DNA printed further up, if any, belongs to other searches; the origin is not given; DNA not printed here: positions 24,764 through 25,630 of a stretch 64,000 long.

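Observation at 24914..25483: Ribosomal protein bS18 carrying an N-terminal RRM RNA-binding domain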

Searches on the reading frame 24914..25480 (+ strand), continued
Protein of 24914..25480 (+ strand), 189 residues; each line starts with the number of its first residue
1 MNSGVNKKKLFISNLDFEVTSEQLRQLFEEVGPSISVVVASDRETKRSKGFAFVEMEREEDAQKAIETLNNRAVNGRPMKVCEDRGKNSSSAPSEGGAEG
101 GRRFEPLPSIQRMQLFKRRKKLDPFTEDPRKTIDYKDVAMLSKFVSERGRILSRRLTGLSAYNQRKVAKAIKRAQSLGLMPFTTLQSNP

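Call 21: search_protein_representatives(protein=window:24914-25480:+)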
Query: 189 residues. Proteins with E-value up to 0.001 (for the whole library): 40603; up to 1e-10: 7434; up to 1e-30: 166. The best 150 are listed.
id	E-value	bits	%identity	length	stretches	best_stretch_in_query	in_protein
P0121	1.1e-89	315.1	32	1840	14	4-84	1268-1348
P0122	1.1e-71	256.5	71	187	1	7-183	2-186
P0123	1.2e-60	220.6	35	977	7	10-84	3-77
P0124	2.6e-52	193.5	29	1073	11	8-81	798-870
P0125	9.6e-52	191.7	37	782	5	9-101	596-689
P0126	1.1e-49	185.0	35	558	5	5-83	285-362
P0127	4.0e-48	179.9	27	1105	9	9-101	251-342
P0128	3.9e-47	176.7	37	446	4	8-101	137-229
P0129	2.1e-46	174.3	38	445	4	6-91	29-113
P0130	6.3e-45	169.5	31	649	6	8-97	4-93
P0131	2.8e-43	164.1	31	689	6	8-85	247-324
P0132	4.5e-43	163.4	34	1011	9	5-93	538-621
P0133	5.0e-41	156.8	33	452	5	6-101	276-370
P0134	6.2e-41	156.5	37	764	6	1-82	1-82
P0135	4.2e-40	153.8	34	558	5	9-97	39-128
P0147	1.1e-37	145.9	49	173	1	8-183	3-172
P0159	1.9e-36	141.9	51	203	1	4-183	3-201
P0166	8.2e-36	139.8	45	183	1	8-183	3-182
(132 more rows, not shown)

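Call 23: list_cluster_members(proteins=[P0122, P0147, P0159, P0166, P0062, P0112, P0118, P0075, P0003, window:24914-25480:+])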
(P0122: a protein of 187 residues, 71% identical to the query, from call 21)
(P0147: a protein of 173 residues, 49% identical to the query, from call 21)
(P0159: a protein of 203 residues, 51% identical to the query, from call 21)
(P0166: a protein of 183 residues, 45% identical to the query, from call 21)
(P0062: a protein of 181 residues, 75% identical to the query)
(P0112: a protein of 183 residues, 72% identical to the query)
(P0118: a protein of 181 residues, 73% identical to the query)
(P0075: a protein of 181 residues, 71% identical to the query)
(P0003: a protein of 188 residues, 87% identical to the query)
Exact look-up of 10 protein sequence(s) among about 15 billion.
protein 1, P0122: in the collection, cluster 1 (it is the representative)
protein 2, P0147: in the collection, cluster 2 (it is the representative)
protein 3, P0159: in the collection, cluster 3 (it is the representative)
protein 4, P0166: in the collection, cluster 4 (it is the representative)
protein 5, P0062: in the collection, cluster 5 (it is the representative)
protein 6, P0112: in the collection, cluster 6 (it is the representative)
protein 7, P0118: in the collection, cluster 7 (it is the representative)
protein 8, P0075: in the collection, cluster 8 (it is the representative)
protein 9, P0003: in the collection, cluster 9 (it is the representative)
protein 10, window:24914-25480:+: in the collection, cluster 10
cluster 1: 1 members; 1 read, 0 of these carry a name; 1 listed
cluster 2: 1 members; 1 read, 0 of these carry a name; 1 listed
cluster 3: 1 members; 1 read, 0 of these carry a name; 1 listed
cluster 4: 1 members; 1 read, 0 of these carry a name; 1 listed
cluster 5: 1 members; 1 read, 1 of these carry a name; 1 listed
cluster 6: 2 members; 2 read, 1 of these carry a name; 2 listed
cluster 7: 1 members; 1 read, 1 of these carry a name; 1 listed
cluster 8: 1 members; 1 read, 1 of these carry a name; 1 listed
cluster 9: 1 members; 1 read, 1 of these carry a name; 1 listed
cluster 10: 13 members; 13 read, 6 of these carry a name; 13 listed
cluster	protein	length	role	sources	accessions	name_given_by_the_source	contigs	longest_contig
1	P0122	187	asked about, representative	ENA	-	-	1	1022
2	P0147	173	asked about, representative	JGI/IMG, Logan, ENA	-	-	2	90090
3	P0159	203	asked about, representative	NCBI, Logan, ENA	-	-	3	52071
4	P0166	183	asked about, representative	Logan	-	-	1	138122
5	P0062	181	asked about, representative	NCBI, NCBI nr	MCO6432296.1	MAG: 30S ribosomal protein S18 [Deltaproteobacteria bacterium] | 30S ribosomal protein S18 [Deltaproteobacteria bacterium]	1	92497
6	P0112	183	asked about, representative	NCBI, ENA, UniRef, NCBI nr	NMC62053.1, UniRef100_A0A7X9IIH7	MAG: 30S ribosomal protein S18 [SAR324 cluster bacterium] | Small ribosomal subunit protein bS18 n=1 Tax=SAR324 cluster bacterium TaxID=2024889 ... | 30S ribosomal protein S18 [SAR324 cluster bacterium]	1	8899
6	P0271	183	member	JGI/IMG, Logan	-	-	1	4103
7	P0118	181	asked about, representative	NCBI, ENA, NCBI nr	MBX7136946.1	MAG: 30S ribosomal protein S18 [Oligoflexia bacterium] | 30S ribosomal protein S18 [Oligoflexia bacterium]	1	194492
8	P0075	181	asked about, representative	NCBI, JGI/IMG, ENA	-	cold-inducible RNA-binding protein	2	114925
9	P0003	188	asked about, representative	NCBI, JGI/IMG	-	ribosomal protein S18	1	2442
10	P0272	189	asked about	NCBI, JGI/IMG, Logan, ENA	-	small subunit ribosomal protein S18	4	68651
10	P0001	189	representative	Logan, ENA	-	-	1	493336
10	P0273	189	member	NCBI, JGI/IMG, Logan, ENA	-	small subunit ribosomal protein S18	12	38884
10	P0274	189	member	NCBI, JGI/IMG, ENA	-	small subunit ribosomal protein S18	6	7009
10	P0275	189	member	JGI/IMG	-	small subunit ribosomal protein S18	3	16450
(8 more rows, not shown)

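Call 24: find_encoding_contigs(protein=P0166, flank=10000, max_places=2)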
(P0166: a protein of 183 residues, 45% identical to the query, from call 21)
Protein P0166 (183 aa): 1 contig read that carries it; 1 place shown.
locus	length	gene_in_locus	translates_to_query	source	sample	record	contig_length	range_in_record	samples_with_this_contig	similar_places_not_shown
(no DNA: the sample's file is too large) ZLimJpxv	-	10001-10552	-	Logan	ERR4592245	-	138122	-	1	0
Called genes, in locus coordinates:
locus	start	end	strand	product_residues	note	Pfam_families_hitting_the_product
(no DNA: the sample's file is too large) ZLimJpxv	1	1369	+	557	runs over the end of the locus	PF23357:DUF7088, PF09822:ABC_transp_aux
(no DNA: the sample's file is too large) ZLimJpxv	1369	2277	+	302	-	-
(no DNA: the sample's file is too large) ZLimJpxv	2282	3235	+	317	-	PF02353:CMAS, PF05175:MTS (weak), PF05401:NodS (faint), PF13489:Methyltransf_23, PF13847:Methyltransf_31, PF08241:Methyltransf_11, PF08242:Methyltransf_12, PF13649:Methyltransf_25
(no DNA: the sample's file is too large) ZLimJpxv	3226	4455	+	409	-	PF01266:DAO (weak), PF01593:Amino_oxidase, PF13450:NAD_binding_8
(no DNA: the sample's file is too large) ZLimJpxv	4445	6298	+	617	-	PF07103:DUF1365, PF02353:CMAS, PF13489:Methyltransf_23, PF08241:Methyltransf_11 (weak), PF08242:Methyltransf_12 (weak), PF13649:Methyltransf_25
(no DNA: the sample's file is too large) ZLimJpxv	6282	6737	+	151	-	PF01812:5-FTHF_cyc-lig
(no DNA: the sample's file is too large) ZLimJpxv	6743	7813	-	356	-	PF00154:RecA_N, PF08423:Rad51, PF06745:ATPase (weak), PF01637:ATPase_2 (weak), PF13481:AAA_25 (weak), PF27531:MT3502_N (weak), PF21096:RecA_C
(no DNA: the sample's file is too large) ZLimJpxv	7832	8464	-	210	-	PF01726:LexA_DNA_bind, PF00717:Peptidase_S24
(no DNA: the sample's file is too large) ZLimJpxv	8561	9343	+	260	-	PF00378:ECH_1, PF16113:ECH_2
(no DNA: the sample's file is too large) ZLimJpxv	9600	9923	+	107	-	-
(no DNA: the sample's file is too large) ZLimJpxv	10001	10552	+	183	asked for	PF00076:RRM_1, PF01084:Ribosomal_S18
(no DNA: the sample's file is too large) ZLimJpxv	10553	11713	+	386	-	PF07884:VKOR, PF13462:Thioredoxin_4, PF13098:Thioredoxin_2 (faint), PF01323:DSBA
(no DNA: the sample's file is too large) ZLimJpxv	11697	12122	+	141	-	PF02367:TsaE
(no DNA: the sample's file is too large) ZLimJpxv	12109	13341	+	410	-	PF00696:AA_kinase, PF01842:ACT, PF22468:ACT_9, PF13840:ACT_7, PF22468:ACT_9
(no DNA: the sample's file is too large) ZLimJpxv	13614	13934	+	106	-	PF18291:HU-HIG, PF00216:Bac_DNA_binding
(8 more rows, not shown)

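Call 25: find_encoding_contigs(protein=P0159, flank=10000, max_places=2)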
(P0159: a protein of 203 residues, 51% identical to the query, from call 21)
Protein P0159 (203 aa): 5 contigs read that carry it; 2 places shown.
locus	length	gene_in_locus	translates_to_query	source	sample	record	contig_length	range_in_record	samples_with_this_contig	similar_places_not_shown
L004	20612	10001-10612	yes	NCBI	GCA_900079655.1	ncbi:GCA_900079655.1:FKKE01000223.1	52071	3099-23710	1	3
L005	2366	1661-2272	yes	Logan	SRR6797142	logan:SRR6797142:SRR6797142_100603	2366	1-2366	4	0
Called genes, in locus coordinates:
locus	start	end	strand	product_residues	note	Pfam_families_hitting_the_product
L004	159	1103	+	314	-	PF00005:ABC_tran, PF13304:AAA_21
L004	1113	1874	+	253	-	PF03379:CcmB (weak), PF12679:ABC2_membrane_2 (weak), PF13346:ABC2_membrane_5 (weak), PF12698:ABC2_membrane_3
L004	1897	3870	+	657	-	PF23357:DUF7088, PF09822:ABC_transp_aux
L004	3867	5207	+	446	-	-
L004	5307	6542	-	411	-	PF00154:RecA_N, PF06745:ATPase, PF08423:Rad51, PF01637:ATPase_2 (weak), PF13191:AAA_16 (faint), PF13481:AAA_25 (weak), PF27531:MT3502_N, PF21096:RecA_C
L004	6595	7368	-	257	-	PF01726:LexA_DNA_bind, PF00717:Peptidase_S24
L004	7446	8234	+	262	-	PF00378:ECH_1, PF16113:ECH_2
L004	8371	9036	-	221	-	PF13030:DUF3891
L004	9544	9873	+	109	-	-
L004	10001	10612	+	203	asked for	PF00076:RRM_1, PF01084:Ribosomal_S18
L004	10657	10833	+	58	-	-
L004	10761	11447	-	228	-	PF00072:Response_reg (weak), PF00512:HisKA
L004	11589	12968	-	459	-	PF02120:Flg_hook (weak)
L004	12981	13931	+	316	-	PF00574:CLP_protease (faint), PF01343:Peptidase_S49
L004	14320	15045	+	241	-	PF00072:Response_reg, PF00486:Trans_reg_C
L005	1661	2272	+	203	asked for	PF00076:RRM_1, PF01084:Ribosomal_S18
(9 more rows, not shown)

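Call 26: find_encoding_contigs(protein=P0147, flank=10000, max_places=2)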
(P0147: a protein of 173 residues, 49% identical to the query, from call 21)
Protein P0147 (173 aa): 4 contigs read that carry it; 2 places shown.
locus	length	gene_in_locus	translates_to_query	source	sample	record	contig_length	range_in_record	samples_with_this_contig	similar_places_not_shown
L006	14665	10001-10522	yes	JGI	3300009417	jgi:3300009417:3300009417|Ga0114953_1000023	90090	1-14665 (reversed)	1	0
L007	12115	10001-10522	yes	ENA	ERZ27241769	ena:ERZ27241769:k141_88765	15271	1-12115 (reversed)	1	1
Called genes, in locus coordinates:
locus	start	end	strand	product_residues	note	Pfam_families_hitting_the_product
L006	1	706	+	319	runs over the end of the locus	PF13495:Phage_int_SAM_4, PF00589:Phage_integrase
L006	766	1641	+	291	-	PF06999:Suc_Fer-like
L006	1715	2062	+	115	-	PF00462:Glutaredoxin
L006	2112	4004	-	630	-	-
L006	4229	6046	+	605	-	PF02543:Carbam_trans_N, PF16861:Carbam_trans_C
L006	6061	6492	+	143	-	PF19588:SxtJ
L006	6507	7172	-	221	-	PF03167:UDG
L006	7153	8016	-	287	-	PF03193:RsgA_GTPase, PF02421:FeoB_N (faint), PF01926:MMR_HSR1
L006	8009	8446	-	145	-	PF04020:Phage_holin_4_2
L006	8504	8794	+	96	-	-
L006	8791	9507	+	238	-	PF00483:NTP_transferase, PF12804:NTP_transf_3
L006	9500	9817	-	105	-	-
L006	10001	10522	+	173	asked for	PF00076:RRM_1, PF01084:Ribosomal_S18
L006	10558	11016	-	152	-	PF00731:AIRC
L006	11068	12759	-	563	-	PF00664:ABC_membrane, PF03193:RsgA_GTPase (weak), PF00005:ABC_tran, PF02463:SMC_N (weak)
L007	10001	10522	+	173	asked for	PF00076:RRM_1, PF01084:Ribosomal_S18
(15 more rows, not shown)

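Call 33: find_related_loci(query=A1, collection=genome_contigs, flank=10000)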
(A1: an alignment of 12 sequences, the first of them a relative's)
Query A1 (203 aa) in genome_contigs; peptide patterns used: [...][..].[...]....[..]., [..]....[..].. (x = any residue, [..] = any of these).
600 stretches matched a pattern (row limit reached: there are more); 595 encode a relative of the query (tblastn E <= 1e-3); the best 80 are kept; 80 distinct loci.
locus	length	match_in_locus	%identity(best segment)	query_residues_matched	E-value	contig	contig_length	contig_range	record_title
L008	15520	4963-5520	58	4-198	2e-65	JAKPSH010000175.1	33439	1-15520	MAG: Pseudomonadota bacterium isolate JPNA_metabat.107 k141_1664582, whole genome shotgun sequence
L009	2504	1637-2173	45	7-201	4e-42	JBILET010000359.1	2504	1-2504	MAG: Bdellovibrionota bacterium isolate ME2016-07-29_3300044622_group7_bin159 Rohwer_bin1198_scaffold_89501_c1, whole ge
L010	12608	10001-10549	45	2-201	3e-41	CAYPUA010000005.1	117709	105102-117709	MAG TPA_asm: uncultured Bdellovibrionales bacterium isolate SRP193358_co1_85 genome assembly, contig: NODE_150_length_11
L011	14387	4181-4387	61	132-200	4e-21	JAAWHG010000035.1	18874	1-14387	MAG: Oscillospiraceae bacterium isolate ABMPRH_152_1 SL341417_scaffold_7883, whole genome shotgun sequence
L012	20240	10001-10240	48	1-78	2e-20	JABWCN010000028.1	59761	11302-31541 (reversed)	MAG: Bdellovibrionaceae bacterium isolate MAG_57 scaffold_396, whole genome shotgun sequence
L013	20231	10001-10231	53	8-82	8e-20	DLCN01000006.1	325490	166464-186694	MAG TPA_asm: Balneolaceae bacterium UBA7797 UBA7797_contig_2192, whole genome shotgun sequence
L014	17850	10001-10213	58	132-201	1e-19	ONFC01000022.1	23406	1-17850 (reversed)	uncultured Clostridiales bacterium isolate RUG251 genome assembly, contig: scaffold_2170, whole genome shotgun sequence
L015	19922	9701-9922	57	8-79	2e-19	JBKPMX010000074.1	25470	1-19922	MAG: Acidobacteriota bacterium isolate GS_HAYS_MAG_00055 GS_HAYS_000000532507, whole genome shotgun sequence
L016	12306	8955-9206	49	117-200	3e-19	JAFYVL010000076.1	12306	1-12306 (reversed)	MAG: Oscillospiraceae bacterium isolate RGIG7458 Water_buffalos_Colon-1__c759552, whole genome shotgun sequence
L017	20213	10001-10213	56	132-201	7e-19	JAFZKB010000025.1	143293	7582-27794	MAG: Clostridiales bacterium isolate RGIG7838 Water_buffalos_Reticulum-4__c666936, whole genome shotgun sequence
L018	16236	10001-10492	37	33-201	8e-19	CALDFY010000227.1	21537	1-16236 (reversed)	MAG: uncultured Anaerolineae bacterium isolate S1_Bin_Bin_9_sub_1 genome assembly, contig: c_000000397561, whole genome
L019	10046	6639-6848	54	132-201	8e-19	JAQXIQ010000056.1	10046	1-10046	MAG: Bacillota bacterium isolate SUG1229 k141_2750872, whole genome shotgun sequence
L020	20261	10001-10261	52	8-87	1e-18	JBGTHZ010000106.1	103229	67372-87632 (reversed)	MAG: Pyrinomonadaceae bacterium isolate JTS-RE251 k141_195321, whole genome shotgun sequence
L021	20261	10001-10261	46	119-202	2e-18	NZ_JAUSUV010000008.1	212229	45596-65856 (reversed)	Croceifilum oryzae strain DSM 46876 Ga0454092_08, whole genome shotgun sequence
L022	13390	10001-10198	56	135-200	2e-18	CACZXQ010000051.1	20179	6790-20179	MAG: Ruminococcaceae bacterium isolate RUG13034 genome assembly, contig: RUG13034_asm_51, whole genome shotgun sequence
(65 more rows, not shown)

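Call 39: search_solved_structures(query=window:24914-25480:+, max_evalue=0.00001, show_alignments=0)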
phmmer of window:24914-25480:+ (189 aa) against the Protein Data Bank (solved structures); distinct sequences matched with E-value up to 0.00001: 285 (the best 60 are shown).
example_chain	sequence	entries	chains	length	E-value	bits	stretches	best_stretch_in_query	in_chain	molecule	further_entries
6r5k_D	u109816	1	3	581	2.9e-40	141.3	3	8-88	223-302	Polyadenylate-binding protein, cytoplasmic and nuclear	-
9cb5_A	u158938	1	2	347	3.3e-30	108.5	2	7-91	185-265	Nucleolin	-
4f02_A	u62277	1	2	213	1.9e-20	76.7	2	9-82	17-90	Polyadenylate-binding protein 1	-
1cvj_A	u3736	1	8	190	2.6e-20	76.3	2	9-82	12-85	POLYADENYLATE BINDING PROTEIN 1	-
5myj_AR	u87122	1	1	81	7.7e-20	74.8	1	111-185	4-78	30S ribosomal protein S18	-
5x8p_v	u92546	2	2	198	1.1e-19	74.3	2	8-81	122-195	protein cS22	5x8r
5mmj_v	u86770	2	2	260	3e-19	72.9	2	8-81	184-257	30S ribosomal protein 2, chloroplastic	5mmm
3md3_A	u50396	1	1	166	4.3e-19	72.4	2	8-81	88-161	Nuclear and cytoplasmic polyadenylated RNA-binding protein PUB1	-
4qqb_A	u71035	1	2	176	5.2e-18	68.8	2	5-79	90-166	Protein sex-lethal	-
3sxl_A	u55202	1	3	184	5.8e-18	68.7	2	5-79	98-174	PROTEIN (SEX-LETHAL)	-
1b7f_A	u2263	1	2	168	7.8e-18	68.3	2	5-76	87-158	PROTEIN (SXL-LETHAL PROTEIN)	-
7z3x_A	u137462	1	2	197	1e-17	67.9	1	9-84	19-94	Poly(U)-binding-splicing factor PUF60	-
2qfj_A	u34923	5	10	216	1.7e-17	67.2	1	9-84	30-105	FBP-interacting repressor | Poly(U)-binding-splicing factor PUF60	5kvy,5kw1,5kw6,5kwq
7q8a_A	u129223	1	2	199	2.6e-17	66.6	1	9-84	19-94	Poly(U)-binding-splicing factor PUF60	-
2kxf_A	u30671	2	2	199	2.6e-17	66.6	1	9-84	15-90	Poly(U)-binding-splicing factor PUF60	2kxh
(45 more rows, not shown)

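Call 44: predict_structure(alignment_id=A2)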
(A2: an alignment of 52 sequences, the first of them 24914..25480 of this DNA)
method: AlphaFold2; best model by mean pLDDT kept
length: 189 residues; sequences in the alignment: 52
mean_pLDDT: 77.9   pTM: 0.43
mean pLDDT of the five models: 77.9, 74.9, 74.9, 72.0, 71.2
residues with pLDDT >= 90: 76; 70-90: 57; 50-70: 30; < 50: 26
segments of 3 or more residues with pLDDT < 50: 88-101, 110-113, 187-189
pLDDT, mean of each block of 10 residues (from residue 1): 65 92 93 92 91 92 91 91 67 38 54 49 64 84 87 87 90 91 62
secondary structure, 60 per line:
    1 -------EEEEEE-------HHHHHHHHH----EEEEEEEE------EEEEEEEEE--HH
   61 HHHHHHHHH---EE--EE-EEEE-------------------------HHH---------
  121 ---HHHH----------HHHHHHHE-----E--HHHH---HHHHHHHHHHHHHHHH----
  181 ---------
elements in order: E8-13 H21-29 E34-41 E48-56 H59-69 E80-83 H124-127 H138-144 H154-157 H161-176
